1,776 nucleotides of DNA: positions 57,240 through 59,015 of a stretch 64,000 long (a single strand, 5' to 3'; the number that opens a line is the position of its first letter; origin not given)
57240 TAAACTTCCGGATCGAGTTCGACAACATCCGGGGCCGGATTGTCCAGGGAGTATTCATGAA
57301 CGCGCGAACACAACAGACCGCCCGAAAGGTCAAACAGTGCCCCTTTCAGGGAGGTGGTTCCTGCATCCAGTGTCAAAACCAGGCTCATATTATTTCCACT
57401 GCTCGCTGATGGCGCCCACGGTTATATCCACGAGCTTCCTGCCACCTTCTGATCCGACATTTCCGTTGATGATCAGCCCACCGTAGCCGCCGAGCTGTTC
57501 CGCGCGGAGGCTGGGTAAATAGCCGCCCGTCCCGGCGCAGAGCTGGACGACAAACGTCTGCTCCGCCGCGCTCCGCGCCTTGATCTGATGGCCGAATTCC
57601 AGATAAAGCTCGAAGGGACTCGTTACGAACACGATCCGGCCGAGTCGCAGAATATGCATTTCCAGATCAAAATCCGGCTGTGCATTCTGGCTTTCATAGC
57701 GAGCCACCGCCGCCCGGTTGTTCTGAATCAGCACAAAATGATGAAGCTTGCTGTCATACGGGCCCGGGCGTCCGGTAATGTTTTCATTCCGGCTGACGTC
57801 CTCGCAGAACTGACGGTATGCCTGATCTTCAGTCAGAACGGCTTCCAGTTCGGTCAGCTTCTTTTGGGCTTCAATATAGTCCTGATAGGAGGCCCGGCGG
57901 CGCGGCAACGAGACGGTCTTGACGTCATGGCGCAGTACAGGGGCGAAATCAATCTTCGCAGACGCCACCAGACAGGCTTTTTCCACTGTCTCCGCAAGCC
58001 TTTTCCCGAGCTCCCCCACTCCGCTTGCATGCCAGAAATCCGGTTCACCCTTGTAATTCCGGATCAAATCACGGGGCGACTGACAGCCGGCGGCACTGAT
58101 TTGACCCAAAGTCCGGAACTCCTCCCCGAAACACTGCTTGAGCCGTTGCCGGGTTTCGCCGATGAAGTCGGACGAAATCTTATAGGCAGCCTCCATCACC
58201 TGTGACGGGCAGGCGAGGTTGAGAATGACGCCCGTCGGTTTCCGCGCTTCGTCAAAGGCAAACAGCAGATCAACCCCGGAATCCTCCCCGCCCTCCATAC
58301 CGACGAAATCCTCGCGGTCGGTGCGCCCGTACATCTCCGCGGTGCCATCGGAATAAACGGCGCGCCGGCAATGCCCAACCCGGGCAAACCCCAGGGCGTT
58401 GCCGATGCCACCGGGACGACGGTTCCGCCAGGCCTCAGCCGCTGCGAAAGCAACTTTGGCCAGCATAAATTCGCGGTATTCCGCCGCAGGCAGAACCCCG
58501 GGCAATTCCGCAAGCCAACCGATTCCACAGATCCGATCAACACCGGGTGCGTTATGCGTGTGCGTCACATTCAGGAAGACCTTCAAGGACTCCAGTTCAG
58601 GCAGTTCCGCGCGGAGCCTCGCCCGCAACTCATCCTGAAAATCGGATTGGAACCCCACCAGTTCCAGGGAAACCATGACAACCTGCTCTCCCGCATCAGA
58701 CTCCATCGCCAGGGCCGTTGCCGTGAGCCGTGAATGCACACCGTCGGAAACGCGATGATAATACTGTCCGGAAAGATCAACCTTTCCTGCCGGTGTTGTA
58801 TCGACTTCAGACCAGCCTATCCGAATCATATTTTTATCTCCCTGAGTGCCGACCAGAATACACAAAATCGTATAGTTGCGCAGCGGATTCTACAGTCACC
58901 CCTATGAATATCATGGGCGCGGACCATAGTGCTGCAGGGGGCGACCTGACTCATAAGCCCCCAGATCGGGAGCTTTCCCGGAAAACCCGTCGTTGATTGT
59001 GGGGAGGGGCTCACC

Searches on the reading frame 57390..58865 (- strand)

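Call 5: search_protein_families(library=pfam, proteins=[window:57390-58865:-])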
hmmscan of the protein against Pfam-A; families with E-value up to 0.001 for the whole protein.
window:57390-58865:- (491 aa): 1 family
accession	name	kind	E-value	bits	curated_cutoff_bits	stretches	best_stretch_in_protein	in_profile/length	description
PF04734.18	Ceramidase_alk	-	4.9e-06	25.9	32.1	1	16-108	3-99/509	Neutral/alkaline non-lysosomal ceramidase, N-terminal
